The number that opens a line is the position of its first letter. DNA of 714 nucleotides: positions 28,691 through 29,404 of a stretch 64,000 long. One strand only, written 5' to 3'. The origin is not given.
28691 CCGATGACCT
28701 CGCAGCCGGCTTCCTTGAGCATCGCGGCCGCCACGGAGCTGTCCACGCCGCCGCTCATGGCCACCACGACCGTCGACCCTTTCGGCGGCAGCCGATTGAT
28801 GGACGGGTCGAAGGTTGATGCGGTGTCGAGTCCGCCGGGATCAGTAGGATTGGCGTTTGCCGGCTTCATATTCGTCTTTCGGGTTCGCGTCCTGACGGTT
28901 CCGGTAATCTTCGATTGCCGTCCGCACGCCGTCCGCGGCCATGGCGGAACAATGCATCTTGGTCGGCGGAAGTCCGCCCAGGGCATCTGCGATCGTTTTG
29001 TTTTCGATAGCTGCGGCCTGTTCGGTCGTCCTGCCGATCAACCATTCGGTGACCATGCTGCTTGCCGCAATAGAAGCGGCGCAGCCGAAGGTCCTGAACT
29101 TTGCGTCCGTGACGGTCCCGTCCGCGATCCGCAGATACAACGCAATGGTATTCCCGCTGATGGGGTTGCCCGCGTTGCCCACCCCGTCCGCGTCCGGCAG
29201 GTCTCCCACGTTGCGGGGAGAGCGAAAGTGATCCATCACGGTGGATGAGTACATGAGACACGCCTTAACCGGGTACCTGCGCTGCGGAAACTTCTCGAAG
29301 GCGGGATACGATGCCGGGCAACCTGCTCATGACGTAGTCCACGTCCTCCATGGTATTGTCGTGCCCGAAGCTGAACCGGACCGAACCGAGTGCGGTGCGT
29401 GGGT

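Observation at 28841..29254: IscU-like scaffold lacking the first conserved cluster-ligand cysteine (PACGD to PISGN)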

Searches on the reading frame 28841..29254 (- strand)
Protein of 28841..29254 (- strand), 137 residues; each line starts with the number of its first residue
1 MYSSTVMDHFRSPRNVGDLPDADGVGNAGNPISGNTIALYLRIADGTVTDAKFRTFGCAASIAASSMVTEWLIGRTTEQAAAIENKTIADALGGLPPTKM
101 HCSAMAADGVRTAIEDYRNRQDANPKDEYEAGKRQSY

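Call 3: search_protein_families(library=pfam, proteins=[window:28841-29254:-])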
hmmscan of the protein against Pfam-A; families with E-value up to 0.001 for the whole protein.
window:28841-29254:- (137 aa): 1 family
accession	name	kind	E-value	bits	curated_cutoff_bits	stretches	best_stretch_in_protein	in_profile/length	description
PF01592.21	NifU_N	-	1.1e-41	142.4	22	1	1-122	1-125/127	NifU-like N terminal domain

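Call 4: search_protein_families(library=ncbifam, proteins=[window:28841-29254:-])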
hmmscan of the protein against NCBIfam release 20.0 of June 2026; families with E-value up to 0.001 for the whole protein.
window:28841-29254:- (137 aa): 4 families
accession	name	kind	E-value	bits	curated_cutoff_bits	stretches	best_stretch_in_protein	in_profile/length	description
TIGR03419.1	NifU_clost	equivalog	1.3e-48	164.4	187.9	1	2-121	1-120/121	Fe-S cluster assembly scaffold protein NifU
TIGR01999.1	iscU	equivalog_domain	8.2e-38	129.3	192.4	1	2-121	1-123/124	Fe-S cluster assembly scaffold IscU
TIGR02000.1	NifU_proper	equivalog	3.6e-33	115.2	273.3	1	2-128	4-132/290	Fe-S cluster assembly protein NifU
TIGR01994.1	SUF_scaf_2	equivalog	1.9e-18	66.8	92.5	1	1-86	4-89/137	Fe-S cluster assembly sulfur transfer protein SufU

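Call 5: find_homologous_proteins(query=window:28841-29254:-)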
Query window:28841-29254:- (137 aa): 7984 proteins with E <= 0.001 among 8000 candidates; the best 120 are listed.
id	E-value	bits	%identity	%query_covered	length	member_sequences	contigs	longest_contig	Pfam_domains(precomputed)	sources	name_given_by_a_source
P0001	6.9e-85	300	99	100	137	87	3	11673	PF01592.22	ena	-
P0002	3.1e-71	256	89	96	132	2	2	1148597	PF01592.22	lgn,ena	-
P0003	4.1e-71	256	89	96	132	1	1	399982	PF01592.22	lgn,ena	-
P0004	1.2e-70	254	89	96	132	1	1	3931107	PF01592.22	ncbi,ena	-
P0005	2.2e-70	253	89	96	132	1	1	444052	PF01592.22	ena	-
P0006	3.0e-70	253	89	96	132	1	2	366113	PF01592.22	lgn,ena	-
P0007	3.4e-68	246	89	92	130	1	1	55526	PF01592.22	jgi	-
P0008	6.8e-68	245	88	92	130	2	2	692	PF01592.22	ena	-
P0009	7.0e-68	245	88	93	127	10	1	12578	PF01592.22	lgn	-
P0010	7.2e-68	245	89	92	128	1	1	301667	PF01592.22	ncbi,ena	-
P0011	1.2e-67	244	88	92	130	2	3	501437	PF01592.22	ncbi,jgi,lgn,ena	-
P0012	1.3e-67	244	88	92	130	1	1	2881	PF01592.22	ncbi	-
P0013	1.9e-67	244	88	92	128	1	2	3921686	PF01592.22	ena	-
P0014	2.0e-66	240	87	92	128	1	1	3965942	PF01592.22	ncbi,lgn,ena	-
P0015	2.1e-66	240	86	92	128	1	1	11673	PF01592.22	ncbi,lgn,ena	-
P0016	2.2e-66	240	88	92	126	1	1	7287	PF01592.22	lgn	-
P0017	2.7e-66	240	87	92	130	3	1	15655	PF01592.22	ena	-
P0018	4.2e-66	239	86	93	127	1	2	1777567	PF01592.22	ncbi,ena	-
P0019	1.9e-65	237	85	93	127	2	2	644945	PF01592.22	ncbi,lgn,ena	-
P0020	8.6e-63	229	84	92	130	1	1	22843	PF01592.22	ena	-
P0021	2.6e-56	208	77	91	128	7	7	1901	PF01592.22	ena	-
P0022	2.2e-55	205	76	89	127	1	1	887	PF01592.22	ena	-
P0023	8.2e-55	203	76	88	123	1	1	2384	PF01592.22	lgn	-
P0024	8.4e-55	203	75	88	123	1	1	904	PF01592.22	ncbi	-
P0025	1.6e-54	202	75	89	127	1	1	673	PF01592.22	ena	-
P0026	2.8e-54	201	75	89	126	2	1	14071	PF01592.22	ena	-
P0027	3.0e-54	201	75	89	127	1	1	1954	PF01592.22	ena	-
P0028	8.7e-53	196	73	88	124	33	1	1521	PF01592.22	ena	-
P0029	2.5e-52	195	73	88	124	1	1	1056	PF01592.22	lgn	-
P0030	3.2e-51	191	67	89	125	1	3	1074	PF01592.22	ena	-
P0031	1.4e-50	189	70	88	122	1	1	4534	PF01592.22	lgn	-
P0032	1.4e-50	189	69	88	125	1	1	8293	PF01592.22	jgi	jgi:nitrogen fixation NifU-like protein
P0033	6.0e-50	187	69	89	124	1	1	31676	PF01592.22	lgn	-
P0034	1.2e-49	186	69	88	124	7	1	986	PF01592.22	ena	-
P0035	1.7e-49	186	70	88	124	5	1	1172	PF01592.22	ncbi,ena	-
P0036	2.3e-48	182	68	88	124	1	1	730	PF01592.22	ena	-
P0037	7.3e-48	180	68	88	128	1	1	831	PF01592.22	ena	-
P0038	5.4e-47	178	70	84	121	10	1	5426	PF01592.22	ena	-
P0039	6.8e-47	177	67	89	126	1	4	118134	PF01592.22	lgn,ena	-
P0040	1.1e-45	173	61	88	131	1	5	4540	PF01592.22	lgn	-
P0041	1.5e-45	173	61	89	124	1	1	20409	PF01592.22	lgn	-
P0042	1.9e-45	173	63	88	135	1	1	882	PF01592.22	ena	-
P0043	1.9e-45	173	61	87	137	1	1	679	PF01592.22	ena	-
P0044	4.4e-45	171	59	95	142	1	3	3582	PF01592.22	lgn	-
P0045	5.2e-45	171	56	97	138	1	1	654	PF01592.22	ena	-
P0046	6.3e-45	171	59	90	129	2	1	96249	PF01592.22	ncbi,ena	-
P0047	6.5e-45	171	59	90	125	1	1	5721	PF01592.22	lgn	-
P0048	6.7e-45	171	65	88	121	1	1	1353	PF01592.22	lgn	-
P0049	6.8e-45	171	56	98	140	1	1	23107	PF01592.22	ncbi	-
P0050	7.0e-45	171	58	92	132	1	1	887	PF01592.22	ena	-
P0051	7.1e-45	171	60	88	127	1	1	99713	PF01592.22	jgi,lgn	-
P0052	7.2e-45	171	60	88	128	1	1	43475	PF01592.22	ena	-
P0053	7.3e-45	171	60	88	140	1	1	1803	PF01592.22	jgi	jgi:nitrogen fixation NifU-like protein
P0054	8.1e-45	170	60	91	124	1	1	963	PF01592.22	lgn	-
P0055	8.9e-45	170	60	88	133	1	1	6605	PF01592.22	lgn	-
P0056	9.0e-45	170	56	96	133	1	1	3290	PF01592.22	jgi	jgi:nitrogen fixation NifU-like protein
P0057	9.1e-45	170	60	88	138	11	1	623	PF01592.22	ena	-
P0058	1.1e-44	170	60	88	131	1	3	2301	PF01592.22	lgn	-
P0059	1.1e-44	170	60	88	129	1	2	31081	PF01592.22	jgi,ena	-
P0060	1.3e-44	170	60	88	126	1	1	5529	PF01592.22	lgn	-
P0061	1.3e-44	170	59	93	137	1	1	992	PF01592.22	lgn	-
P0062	1.3e-44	170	59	88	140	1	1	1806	PF01592.22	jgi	jgi:nitrogen fixation NifU-like protein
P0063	1.7e-44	169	59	90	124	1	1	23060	PF01592.22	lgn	-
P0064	1.8e-44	169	59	87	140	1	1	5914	PF01592.22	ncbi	-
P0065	1.9e-44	169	58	89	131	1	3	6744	PF01592.22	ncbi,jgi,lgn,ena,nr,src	ncbi:MAG: Fe-S cluster assembly scaffold protein NifU [Omnitrophica WOR_2 bacterium RIFCSPLOWO2_12_F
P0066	2.1e-44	169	59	90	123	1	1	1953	PF01592.22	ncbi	-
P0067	2.2e-44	169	59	90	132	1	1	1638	PF01592.22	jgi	jgi:nitrogen fixation NifU-like protein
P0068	2.3e-44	169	60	88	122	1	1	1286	PF01592.22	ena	-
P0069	2.4e-44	169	58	88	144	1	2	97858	PF01592.22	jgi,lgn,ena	-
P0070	2.4e-44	169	59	93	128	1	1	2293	PF01592.22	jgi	-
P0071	2.7e-44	169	60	88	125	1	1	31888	PF01592.22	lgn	-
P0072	2.8e-44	169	57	99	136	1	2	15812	PF01592.22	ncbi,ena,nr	ncbi:MAG TPA: Fe-S cluster assembly scaffold protein NifU [Armatimonadota bacterium]|nr:Fe-S cluster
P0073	2.9e-44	169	58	88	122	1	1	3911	PF01592.22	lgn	-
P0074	3.2e-44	169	54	99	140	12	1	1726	PF01592.22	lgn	-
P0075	3.4e-44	168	57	91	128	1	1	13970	PF01592.22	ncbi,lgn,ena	-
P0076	3.5e-44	168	59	87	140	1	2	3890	PF01592.22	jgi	jgi:nitrogen fixation NifU-like protein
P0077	3.6e-44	168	59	87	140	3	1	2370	PF01592.22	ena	-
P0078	3.7e-44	168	57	92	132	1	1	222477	PF01592.22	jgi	jgi:nitrogen fixation NifU-like protein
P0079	3.9e-44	168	57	92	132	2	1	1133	PF01592.22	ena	-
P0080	4.0e-44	168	61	88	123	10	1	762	PF01592.22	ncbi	-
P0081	4.0e-44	168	59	88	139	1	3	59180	PF01592.22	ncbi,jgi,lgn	-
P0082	4.1e-44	168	56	96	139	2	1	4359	PF01592.22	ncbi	-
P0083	4.1e-44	168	58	90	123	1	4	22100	PF01592.22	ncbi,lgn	ncbi:MAG: Fe-S cluster assembly scaffold protein NifU [Sphingomonadaceae bacterium]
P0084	4.1e-44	168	60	91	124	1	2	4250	PF01592.22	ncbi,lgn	ncbi:MAG: Fe-S cluster assembly scaffold protein NifU [Thermodesulfovibrionales bacterium]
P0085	4.2e-44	168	60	88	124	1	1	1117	PF01592.22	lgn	-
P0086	4.2e-44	168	60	88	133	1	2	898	PF01592.22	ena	-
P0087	4.2e-44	168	63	89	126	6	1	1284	PF01592.22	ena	-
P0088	4.4e-44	168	56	96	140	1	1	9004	PF01592.22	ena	-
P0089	4.7e-44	168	58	87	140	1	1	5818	PF01592.22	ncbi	-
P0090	4.7e-44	168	57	98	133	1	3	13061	PF01592.22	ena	-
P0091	4.7e-44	168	60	88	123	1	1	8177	PF01592.22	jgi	jgi:nitrogen fixation NifU-like protein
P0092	4.9e-44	168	57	99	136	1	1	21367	PF01592.22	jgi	-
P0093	4.9e-44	168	59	88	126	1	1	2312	PF01592.22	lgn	-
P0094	5.0e-44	168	59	90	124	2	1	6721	PF01592.22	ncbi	ncbi:MAG: Fe-S cluster assembly scaffold protein NifU [Dehalococcoidia bacterium]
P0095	5.2e-44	168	59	88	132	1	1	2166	PF01592.22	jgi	jgi:nitrogen fixation NifU-like protein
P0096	5.3e-44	168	58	93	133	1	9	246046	PF01592.22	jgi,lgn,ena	-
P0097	5.3e-44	168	57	98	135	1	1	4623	PF01592.22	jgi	-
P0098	6.0e-44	168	63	88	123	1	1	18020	PF01592.22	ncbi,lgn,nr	ncbi:MAG: iron-sulfur cluster assembly scaffold protein [Candidatus Latescibacteria bacterium]|nr:ir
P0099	6.1e-44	168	58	90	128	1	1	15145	PF01592.22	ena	-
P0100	6.3e-44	168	57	92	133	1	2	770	PF01592.22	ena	-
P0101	6.6e-44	168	60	88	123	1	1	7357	PF01592.22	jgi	jgi:nitrogen fixation NifU-like protein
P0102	6.7e-44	168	59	90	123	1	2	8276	PF01592.22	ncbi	ncbi:MAG: Fe-S cluster assembly scaffold protein NifU [Chloroflexota bacterium]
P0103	6.9e-44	167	60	88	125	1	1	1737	PF01592.22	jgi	jgi:nitrogen fixation NifU-like protein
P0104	7.0e-44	167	54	98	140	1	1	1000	PF01592.22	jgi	jgi:nitrogen fixation protein NifU and related proteins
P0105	7.4e-44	167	61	88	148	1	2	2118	PF01592.22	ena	-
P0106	7.5e-44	167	58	93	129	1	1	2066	PF01592.22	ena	-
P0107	7.5e-44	167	59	87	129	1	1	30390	PF01592.22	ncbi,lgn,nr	ncbi:MAG: Fe-S cluster assembly scaffold protein NifU [Candidatus Omnitrophota bacterium]|nr:Fe-S cl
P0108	7.6e-44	167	53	99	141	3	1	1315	PF01592.22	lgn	-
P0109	7.6e-44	167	60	88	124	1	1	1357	PF01592.22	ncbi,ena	-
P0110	7.8e-44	167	60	88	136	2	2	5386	PF01592.22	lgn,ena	-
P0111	7.8e-44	167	57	98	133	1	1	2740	PF01592.22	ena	-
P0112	7.8e-44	167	57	98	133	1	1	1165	PF01592.22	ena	-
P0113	7.8e-44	167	58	92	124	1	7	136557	PF01592.22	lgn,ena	-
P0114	7.8e-44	167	58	96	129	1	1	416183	PF01592.22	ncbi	-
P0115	7.8e-44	167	58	91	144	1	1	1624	PF01592.22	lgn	-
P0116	8.6e-44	167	57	93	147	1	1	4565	PF01592.22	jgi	jgi:nitrogen fixation NifU-like protein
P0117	8.6e-44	167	60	88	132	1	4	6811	PF01592.22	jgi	jgi:nitrogen fixation NifU-like protein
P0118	8.7e-44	167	55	94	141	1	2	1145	PF01592.22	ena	-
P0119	9.0e-44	167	60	88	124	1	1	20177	PF01592.22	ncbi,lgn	ncbi:MAG: Fe-S cluster assembly scaffold protein NifU [Thermodesulfovibrionales bacterium]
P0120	9.5e-44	167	59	90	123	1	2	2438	PF01592.22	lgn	-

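Call 7: list_cluster_members(proteins=[P0001, P0004, P0014, P0018, P0019, P0010, P0024, P0035, P0032, P0061])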
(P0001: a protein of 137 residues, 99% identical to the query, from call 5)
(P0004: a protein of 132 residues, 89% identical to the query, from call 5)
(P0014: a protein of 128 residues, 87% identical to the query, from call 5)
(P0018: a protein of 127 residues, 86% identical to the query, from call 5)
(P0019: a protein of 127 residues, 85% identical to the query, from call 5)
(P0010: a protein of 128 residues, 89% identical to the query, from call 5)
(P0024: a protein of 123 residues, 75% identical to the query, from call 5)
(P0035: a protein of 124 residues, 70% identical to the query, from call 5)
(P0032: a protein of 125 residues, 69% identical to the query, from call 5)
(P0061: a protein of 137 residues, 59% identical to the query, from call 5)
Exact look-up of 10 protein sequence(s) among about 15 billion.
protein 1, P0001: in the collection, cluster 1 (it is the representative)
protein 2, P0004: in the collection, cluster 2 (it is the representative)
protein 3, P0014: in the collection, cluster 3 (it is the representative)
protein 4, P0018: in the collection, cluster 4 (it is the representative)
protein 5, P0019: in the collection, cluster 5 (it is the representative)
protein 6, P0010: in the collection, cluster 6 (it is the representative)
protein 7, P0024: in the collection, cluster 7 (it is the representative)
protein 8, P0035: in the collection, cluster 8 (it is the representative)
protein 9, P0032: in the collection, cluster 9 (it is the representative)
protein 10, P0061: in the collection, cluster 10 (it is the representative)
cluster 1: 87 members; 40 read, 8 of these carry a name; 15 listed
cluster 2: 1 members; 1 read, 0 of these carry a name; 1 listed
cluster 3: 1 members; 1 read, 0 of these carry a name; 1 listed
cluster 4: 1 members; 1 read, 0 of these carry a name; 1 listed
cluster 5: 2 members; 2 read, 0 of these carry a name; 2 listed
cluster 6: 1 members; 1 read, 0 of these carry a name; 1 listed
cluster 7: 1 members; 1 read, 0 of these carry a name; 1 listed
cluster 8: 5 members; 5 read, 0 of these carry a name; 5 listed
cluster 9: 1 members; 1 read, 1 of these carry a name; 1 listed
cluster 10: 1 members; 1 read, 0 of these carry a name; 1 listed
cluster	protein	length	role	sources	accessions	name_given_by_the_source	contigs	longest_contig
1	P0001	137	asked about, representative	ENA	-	-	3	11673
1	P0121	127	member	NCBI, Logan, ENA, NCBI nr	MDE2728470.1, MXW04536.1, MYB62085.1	MAG: iron-sulfur cluster assembly scaffold protein [Gemmatimonadota bacterium] | iron-sulfur cluster assembly scaffold protein [Gemmatimonadota bacterium]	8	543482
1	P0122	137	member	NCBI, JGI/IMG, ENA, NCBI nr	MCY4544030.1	MAG: iron-sulfur cluster assembly scaffold protein [Gemmatimonadetes bacterium] | iron-sulfur cluster assembly scaffold protein [Gemmatimonadota bacterium]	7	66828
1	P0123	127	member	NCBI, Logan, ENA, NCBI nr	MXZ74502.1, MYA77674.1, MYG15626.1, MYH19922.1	MAG: iron-sulfur cluster assembly scaffold protein [Gemmatimonadetes bacterium] | iron-sulfur cluster assembly scaffold protein [Gemmatimonadota bacterium]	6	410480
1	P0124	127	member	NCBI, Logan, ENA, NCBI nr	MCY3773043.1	MAG: iron-sulfur cluster assembly scaffold protein [Gemmatimonadetes bacterium] | iron-sulfur cluster assembly scaffold protein [Gemmatimonadota bacterium]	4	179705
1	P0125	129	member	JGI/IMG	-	nitrogen fixation NifU-like protein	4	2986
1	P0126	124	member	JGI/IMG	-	nitrogen fixation NifU-like protein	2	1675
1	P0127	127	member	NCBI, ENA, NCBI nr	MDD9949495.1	MAG: iron-sulfur cluster assembly scaffold protein [candidate division Zixibacteria ... | iron-sulfur cluster assembly scaffold protein [candidate division Zixibacteria bacterium]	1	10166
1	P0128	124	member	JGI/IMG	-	nitrogen fixation NifU-like protein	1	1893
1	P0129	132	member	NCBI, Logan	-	-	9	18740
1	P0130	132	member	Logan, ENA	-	-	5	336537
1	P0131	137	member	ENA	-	-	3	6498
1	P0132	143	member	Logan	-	-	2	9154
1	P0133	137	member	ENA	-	-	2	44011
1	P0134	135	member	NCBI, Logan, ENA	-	-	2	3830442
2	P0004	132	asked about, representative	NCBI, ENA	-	-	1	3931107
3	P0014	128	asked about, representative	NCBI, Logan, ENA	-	-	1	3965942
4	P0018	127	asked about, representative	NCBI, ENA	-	-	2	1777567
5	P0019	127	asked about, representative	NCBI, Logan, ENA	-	-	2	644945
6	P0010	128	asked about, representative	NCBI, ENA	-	-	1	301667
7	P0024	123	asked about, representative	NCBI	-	-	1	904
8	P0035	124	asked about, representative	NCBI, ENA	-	-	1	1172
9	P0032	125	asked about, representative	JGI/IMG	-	nitrogen fixation NifU-like protein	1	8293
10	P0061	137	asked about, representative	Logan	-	-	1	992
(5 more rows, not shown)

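Call 11: find_related_loci(query=A1, collection=genome_contigs, flank=6000)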
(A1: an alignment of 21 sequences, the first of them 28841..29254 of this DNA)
Query A1 (137 aa) in genome_contigs; peptide patterns used: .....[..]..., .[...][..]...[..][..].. (x = any residue, [..] = any of these).
81 stretches matched a pattern; 59 encode a relative of the query (tblastn E <= 1e-3); 58 distinct loci.
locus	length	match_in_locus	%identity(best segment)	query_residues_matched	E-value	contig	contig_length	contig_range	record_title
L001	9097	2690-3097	98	1-136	3e-89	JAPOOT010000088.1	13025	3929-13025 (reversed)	MAG: Gemmatimonadetes bacterium isolate APA_bin_41 c_000000379511, whole genome shotgun sequence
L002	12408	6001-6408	95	1-136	1e-86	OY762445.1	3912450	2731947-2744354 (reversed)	MAG: bacterium isolate 4d88f91b-64ba-49ef-9c7d-4906d56127d1 genome assembly, chromosome: 1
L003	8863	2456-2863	90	1-136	6e-80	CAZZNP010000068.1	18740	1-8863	MAG TPA_asm: uncultured Gemmatimonadota bacterium isolate SRP109090_co2_50 genome assembly, contig: NODE_4181_length_187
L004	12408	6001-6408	88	1-136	2e-77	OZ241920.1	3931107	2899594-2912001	MAG: bacterium isolate c159a2c7-7ae9-43f8-b1c6-a8821b09048b genome assembly, chromosome: 1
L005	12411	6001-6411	87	1-137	7e-77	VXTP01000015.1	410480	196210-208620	MAG: Gemmatimonadetes bacterium isolate SB0665_bin_8 NODE_7_length_410480_cov_14.819112, whole genome shotgun sequence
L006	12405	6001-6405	85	1-135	1e-76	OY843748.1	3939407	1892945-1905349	MAG: bacterium isolate 9408d56b-0626-48ff-8cc4-40385ffb9045 genome assembly, chromosome: 1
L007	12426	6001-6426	82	1-137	2e-76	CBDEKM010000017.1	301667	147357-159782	MAG: bacterium isolate fecf1fe2-d5d3-4dbd-a99f-11e0e87e1ef0 genome assembly, contig: contig_17, whole genome shotgun seq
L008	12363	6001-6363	94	1-121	8e-76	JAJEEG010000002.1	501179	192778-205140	MAG: Candidatus Latescibacterota bacterium isolate p16x34bins.14 k141_287916, whole genome shotgun sequence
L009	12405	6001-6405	84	1-135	2e-75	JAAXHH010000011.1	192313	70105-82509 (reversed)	MAG: Candidatus Latescibacterota bacterium isolate Plut_88884 unfiltered_Plut_88884_genomic_contig_438978, whole genome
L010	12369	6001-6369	92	1-123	5e-75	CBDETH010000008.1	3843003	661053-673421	MAG: bacterium isolate a37c322d-fd18-4de0-acdf-9ec38001f2fc genome assembly, contig: contig_8, whole genome shotgun sequ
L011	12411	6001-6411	84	1-132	4e-75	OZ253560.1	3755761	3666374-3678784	MAG: bacterium isolate 97c2cdc3-07c5-4390-9168-6b920e0bec44 genome assembly, chromosome: 1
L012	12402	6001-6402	84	1-134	8e-75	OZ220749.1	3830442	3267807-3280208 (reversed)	MAG: bacterium isolate 072a604d-d951-4d4f-bb27-b5f30d89a258 genome assembly, chromosome: 1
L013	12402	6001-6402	85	1-134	9e-75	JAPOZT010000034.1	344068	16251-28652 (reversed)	MAG: Gemmatimonadetes bacterium isolate IRC1_bin_16 NODE_18_length_344068_cov_22.5094, whole genome shotgun sequence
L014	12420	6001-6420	82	1-135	4e-74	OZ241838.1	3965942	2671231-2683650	MAG: bacterium isolate 834f4656-8c40-439b-be50-31c876aeaf38 genome assembly, chromosome: 1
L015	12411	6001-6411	85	1-132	3e-74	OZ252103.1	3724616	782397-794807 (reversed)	MAG: bacterium isolate 8b9b2d7a-c40d-4f90-8ad6-3455a0001c0c genome assembly, chromosome: 1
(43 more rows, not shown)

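Call 23: search_solved_structures(query=window:28841-29254:-, show_alignments=3)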
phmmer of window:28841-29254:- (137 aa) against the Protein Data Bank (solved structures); distinct sequences matched with E-value up to 0.001: 33.
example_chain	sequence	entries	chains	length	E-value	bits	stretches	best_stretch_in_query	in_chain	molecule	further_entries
4eb5_C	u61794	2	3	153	3.7e-41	144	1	1-121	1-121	NifU protein (NifU-1)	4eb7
7c8m_A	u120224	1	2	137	1.3e-38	135.8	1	2-122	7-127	Nitrogen-fixing NifU domain protein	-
9wcv_A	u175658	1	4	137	3.5e-38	134.4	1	2-122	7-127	Nitrogen-fixing NifU domain protein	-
7c8n_A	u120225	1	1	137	3.4e-37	131.2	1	2-122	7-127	Nitrogen-fixing NifU domain protein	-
7cnv_A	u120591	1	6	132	5.5e-37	130.5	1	2-122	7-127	Nitrogen-fixing NifU domain protein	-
7c8o_A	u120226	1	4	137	9.1e-37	129.8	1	2-122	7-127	Nitrogen-fixing NifU domain protein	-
1q48_A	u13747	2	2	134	2.9e-32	115.3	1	2-122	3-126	NifU-like protein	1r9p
9vwk_A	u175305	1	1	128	4.3e-31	111.4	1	2-123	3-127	Iron-sulfur cluster assembly scaffold protein IscU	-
2l4x_A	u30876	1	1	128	4.4e-31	111.4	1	2-123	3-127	Iron-sulfur cluster assembly scaffold protein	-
3lvl_A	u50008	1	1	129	4.6e-31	111.4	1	2-123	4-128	NifU-like protein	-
2kqk_A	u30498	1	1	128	1.2e-30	110.1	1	2-123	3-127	NifU-like protein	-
6wi2_D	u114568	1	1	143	8.3e-30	107.3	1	3-124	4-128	Iron-sulfur cluster assembly enzyme ISCU, mitochondrial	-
6w1d_D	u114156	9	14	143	8.5e-30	107.3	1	2-124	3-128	Iron-sulfur cluster assembly enzyme ISCU, mitochondrial | Iron-sulfur cluster assembly enzyme ISCU | Isoform 1 of Iron-sulfur cluster assembly enzyme ISCU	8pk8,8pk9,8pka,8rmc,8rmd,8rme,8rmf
6uxe_D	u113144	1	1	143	8.6e-30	107.3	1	2-124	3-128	Iron-sulfur cluster assembly enzyme ISCU, mitochondrial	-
5wlw_D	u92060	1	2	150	9.5e-30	107.1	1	3-124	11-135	Iron-sulfur cluster assembly enzyme ISCU, mitochondrial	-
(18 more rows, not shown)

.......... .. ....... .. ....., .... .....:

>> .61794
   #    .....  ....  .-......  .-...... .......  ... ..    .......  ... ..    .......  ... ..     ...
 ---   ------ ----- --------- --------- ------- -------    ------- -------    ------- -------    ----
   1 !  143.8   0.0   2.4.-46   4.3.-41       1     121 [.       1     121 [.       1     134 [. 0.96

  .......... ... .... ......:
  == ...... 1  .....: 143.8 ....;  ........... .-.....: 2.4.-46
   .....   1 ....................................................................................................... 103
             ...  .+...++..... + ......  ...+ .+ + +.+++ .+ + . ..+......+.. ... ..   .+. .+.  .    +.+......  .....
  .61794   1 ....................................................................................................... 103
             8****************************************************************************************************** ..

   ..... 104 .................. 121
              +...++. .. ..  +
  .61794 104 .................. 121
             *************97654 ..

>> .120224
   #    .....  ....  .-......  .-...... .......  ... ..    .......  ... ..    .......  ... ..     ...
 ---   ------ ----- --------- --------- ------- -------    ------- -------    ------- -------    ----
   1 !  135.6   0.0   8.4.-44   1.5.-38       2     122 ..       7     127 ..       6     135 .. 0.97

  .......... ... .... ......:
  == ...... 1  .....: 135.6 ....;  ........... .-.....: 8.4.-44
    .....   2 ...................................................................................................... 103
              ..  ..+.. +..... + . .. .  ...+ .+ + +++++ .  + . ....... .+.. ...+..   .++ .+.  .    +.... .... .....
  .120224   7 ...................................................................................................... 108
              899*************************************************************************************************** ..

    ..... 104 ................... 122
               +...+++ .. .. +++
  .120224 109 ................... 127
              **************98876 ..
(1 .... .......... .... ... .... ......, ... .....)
